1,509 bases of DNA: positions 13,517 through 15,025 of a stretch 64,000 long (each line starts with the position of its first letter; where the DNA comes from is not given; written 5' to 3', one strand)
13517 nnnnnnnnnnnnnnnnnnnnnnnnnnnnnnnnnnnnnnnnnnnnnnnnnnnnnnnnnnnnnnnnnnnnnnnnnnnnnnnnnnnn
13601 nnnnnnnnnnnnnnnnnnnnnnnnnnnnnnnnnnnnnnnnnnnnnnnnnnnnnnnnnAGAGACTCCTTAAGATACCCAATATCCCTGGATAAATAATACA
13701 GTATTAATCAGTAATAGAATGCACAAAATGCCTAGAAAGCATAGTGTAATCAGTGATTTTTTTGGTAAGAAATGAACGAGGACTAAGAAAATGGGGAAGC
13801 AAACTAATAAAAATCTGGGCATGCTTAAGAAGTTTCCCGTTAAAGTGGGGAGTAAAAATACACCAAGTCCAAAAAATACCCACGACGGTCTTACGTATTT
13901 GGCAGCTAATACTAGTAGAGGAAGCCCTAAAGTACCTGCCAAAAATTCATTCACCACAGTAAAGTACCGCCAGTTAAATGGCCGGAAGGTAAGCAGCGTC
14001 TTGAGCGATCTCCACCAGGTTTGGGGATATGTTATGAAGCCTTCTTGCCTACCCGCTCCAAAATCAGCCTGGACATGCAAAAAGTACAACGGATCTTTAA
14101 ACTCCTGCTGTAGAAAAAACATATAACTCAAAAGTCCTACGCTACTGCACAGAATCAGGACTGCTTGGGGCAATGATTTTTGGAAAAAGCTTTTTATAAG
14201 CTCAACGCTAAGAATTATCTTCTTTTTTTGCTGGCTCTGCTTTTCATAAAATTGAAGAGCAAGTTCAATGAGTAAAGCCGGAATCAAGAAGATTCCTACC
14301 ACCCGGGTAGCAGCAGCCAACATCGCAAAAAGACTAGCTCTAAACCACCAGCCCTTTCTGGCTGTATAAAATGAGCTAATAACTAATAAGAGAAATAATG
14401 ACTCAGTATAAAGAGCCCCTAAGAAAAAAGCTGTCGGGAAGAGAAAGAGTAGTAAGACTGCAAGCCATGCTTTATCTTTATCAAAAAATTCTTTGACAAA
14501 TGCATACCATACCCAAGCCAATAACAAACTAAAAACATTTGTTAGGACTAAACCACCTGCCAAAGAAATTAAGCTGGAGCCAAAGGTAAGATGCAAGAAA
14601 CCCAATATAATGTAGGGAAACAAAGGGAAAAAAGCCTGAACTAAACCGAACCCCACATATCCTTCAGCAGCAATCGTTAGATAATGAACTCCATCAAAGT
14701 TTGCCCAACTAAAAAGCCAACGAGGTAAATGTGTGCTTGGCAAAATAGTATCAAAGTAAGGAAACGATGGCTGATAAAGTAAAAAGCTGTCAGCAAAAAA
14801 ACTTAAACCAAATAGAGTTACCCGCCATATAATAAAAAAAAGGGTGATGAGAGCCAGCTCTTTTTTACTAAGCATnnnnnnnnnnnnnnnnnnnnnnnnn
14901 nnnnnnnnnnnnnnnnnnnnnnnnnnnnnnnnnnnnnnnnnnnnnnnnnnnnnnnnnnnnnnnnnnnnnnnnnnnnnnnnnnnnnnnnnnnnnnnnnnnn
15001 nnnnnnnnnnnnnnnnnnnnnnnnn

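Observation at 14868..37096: Three paralogous large membrane proteins sharing an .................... N-terminal loop motif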

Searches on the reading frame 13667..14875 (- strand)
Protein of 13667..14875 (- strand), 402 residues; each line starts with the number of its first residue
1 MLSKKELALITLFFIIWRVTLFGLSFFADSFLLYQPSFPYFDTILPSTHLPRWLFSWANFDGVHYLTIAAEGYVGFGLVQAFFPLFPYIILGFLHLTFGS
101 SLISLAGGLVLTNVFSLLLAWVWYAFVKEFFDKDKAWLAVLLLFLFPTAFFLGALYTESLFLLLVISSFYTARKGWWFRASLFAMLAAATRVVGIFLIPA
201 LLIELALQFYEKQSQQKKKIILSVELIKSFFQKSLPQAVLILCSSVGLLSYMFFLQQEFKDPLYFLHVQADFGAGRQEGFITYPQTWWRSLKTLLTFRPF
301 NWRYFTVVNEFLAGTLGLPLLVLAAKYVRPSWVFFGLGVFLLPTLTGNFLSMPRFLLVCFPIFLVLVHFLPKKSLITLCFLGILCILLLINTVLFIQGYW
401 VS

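Call 10: search_protein_families(library=pfam, proteins=[window:13667-14875:-], max_evalue=0.01)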
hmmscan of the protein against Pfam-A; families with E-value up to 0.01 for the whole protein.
window:13667-14875:- (402 aa): 2 families
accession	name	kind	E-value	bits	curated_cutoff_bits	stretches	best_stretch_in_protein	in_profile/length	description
PF04188.19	Mannosyl_trans2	-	1.6e-07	31.5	22.4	1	51-232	52-239/443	Mannosyltransferase (PIG-V)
PF13231.12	PMT_2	-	0.00053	20.7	26.1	1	84-222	4-145/160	Dolichyl-phosphate-mannose-protein mannosyltransferase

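Call 79: search_protein_families(library=ncbifam, proteins=[window:13667-14875:-], max_evalue=0.001)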
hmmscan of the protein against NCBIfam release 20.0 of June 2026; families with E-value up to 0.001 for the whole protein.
window:13667-14875:- (402 aa): 1 family
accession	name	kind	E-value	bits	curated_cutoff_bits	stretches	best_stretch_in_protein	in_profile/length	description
NF046093.1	AZOBR_p60025_fam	subfamily_domain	0.00096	18.4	150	1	87-216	98-217/232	AZOBR_p60025 family cell surface glycopolymer formation protein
